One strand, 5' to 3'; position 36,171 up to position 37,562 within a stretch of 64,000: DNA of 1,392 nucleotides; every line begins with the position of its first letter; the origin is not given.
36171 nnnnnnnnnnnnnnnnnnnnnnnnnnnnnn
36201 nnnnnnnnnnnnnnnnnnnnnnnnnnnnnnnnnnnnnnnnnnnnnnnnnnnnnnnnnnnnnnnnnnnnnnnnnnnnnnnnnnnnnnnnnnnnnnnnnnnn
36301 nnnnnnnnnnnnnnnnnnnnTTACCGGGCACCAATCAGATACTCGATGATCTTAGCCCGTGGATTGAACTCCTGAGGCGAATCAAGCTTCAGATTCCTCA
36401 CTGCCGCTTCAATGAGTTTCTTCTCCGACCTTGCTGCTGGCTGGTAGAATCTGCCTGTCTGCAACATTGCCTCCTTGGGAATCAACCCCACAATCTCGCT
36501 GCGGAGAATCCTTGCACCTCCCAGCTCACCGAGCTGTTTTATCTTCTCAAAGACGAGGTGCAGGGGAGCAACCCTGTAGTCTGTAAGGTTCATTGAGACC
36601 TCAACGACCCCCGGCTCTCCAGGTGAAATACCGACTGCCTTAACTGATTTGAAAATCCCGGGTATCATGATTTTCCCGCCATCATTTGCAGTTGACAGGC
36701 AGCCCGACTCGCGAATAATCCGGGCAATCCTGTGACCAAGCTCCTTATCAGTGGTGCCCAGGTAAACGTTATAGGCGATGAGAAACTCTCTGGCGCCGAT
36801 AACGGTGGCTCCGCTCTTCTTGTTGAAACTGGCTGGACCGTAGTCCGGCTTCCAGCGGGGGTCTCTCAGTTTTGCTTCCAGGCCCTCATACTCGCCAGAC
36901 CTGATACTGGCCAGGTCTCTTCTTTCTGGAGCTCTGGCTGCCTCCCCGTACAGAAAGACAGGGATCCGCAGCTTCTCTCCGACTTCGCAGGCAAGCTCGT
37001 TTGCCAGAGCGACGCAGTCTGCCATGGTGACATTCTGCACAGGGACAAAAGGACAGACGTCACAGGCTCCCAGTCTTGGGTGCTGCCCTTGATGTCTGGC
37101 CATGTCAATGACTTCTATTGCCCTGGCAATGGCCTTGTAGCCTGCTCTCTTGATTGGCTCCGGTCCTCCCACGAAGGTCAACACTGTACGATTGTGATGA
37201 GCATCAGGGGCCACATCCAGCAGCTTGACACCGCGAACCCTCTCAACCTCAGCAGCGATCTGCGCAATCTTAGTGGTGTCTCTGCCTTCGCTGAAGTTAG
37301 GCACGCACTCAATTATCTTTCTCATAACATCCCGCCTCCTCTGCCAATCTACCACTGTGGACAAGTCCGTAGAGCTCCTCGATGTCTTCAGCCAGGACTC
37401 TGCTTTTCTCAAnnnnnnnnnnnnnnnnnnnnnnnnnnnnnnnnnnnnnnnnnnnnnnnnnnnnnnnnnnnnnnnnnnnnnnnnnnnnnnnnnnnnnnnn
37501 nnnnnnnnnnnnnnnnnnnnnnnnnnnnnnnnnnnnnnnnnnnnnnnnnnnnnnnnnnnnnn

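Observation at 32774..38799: Folate-dependent histidine utilisation operon (hutH, formimidoyltransferase, cyclodeaminase, hutU, hutI) with no hutG, on the same strand as metVF, which lies upstream of hutH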

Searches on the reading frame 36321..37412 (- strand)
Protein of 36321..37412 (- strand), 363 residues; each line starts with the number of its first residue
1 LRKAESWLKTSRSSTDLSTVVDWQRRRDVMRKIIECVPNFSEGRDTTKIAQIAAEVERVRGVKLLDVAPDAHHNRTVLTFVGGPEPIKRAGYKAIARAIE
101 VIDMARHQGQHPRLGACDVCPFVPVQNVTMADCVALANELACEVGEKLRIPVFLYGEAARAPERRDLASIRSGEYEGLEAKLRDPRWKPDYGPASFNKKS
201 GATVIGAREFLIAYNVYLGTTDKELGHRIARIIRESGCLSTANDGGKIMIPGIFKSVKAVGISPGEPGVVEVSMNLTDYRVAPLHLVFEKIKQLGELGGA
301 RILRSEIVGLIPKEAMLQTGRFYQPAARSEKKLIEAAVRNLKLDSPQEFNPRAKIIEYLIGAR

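Call 3: search_protein_families(library=pfam, proteins=[window:36321-37412:-])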
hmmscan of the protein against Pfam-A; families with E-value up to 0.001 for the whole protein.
window:36321-37412:- (363 aa): 2 families
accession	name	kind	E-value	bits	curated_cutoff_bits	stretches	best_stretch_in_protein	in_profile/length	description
PF07837.17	FTCD_N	-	4.4e-73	245.2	27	1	33-208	1-176/176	Formiminotransferase domain, N-terminal subdomain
PF02971.19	FTCD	-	3.6e-36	124.7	24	1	210-358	1-145/145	Formiminotransferase domain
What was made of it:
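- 36321..37325 (-): ftcD, glutamate formimidoyltransferase (334 aa); its start overlaps the hutH stop by 17 nt. Pfam FTCD_N 245 bits plus FTCD 125 bits (call 3).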

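Call 10: search_protein_families(library=ncbifam, proteins=[window:36321-37325:-])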
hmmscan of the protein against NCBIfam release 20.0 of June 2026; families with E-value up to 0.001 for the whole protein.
window:36321-37325:- (334 aa): 1 family
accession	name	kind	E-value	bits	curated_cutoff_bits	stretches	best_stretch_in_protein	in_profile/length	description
TIGR02024.1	FtcD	equivalog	2.6e-106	354.9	221.25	1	1-308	1-295/298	glutamate formimidoyltransferase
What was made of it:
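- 36321..37325 (-): NCBIfam equivalog TIGR02024 355 bits, cut-off 221 (call 10).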

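Call 13: find_related_loci(query=window:36321-37325:-, collection=genome_contigs, flank=10000)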
Query window:36321-37325:- (334 aa) in genome_contigs; peptide patterns used: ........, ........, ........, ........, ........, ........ (x = any residue, [..] = any of these).
189 stretches matched a pattern; 78 encode a relative of the query (tblastn E <= 1e-3); 78 distinct loci.
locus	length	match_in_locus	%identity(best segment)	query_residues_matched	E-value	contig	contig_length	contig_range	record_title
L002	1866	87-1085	84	1-333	0e+0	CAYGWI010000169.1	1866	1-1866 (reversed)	MAG TPA_asm: uncultured Dehalococcoidales bacterium isolate ERP119294_co1_478 genome assembly, contig: NODE_144161_lengt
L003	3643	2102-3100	84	1-333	0e+0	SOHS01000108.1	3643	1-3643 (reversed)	MAG: Dehalococcoidia bacterium isolate E26_bin16 NODE_1946_length_3643_cov_41.256132, whole genome shotgun sequence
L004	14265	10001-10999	83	1-333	0e+0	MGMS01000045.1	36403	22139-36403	MAG: Chloroflexi bacterium RBG_13_51_36 RBG_13_scaffold_586, whole genome shotgun sequence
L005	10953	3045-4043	82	1-333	0e+0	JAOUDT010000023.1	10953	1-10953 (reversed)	MAG: Dehalococcoidia bacterium isolate 4_1_Jan_SF_Bin38 4_1_Jan_SF_Bin38_scaffold_2437_c1, whole genome shotgun sequence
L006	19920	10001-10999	82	1-333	0e+0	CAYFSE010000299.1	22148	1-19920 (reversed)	MAG TPA_asm: uncultured Dehalococcoidales bacterium isolate ERP108616_co1_133 genome assembly, contig: k119_269817, whol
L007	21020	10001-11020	56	3-329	2e-118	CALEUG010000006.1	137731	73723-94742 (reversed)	MAG: uncultured bacterium isolate R1_Bin_MAXBIN__085_1 genome assembly, contig: c_000003326007, whole genome shotgun seq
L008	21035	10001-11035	53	3-334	2e-114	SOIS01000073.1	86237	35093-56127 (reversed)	MAG: Candidatus Cloacimonadota bacterium isolate E29_bin43 NODE_13_length_86237_cov_7.578613, whole genome shotgun seque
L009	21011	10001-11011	53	1-329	3e-114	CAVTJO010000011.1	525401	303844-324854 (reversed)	MAG: uncultured Bacteroidetes bacterium isolate MFD05942.bin.1.467 genome assembly, contig: contig_29679, whole genome s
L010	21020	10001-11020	52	3-329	1e-111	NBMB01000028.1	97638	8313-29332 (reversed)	MAG: Candidatus Cloacimonetes bacterium 4572_55 ex4572_55_scaffold_182, whole genome shotgun sequence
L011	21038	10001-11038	50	2-331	2e-107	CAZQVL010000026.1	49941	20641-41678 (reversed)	MAG TPA_asm: uncultured Rikenellaceae bacterium isolate binchicken_co100_457 genome assembly, contig: NODE_941_length_49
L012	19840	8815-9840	50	3-331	3e-106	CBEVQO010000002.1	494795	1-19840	MAG TPA_asm: uncultured bacterium isolate SRR24791474_binner123_Refined_18 genome assembly, contig: ERZ25515408.2, whole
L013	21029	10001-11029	49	1-331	9e-104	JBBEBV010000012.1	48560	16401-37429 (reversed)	MAG: Bacteroidota bacterium isolate LejiaF_55_30 Lejia_F_1048_length_48560_cov_19, whole genome shotgun sequence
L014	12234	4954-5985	48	1-331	9e-104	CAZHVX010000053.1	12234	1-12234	MAG TPA_asm: uncultured Pseudomonadota bacterium isolate SRP256446_co1_199 genome assembly, contig: NODE_2478_length_122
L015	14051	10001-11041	47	1-331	2e-103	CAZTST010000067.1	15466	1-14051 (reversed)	MAG TPA_asm: uncultured Draconibacterium sp. isolate SRP256446_co1_70 genome assembly, contig: NODE_1516_length_15466_co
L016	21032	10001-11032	50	1-331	3e-103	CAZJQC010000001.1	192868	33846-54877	MAG TPA_asm: uncultured bacterium isolate binchicken_co42_300 genome assembly, contig: NODE_7_length_192868_cov_16.98879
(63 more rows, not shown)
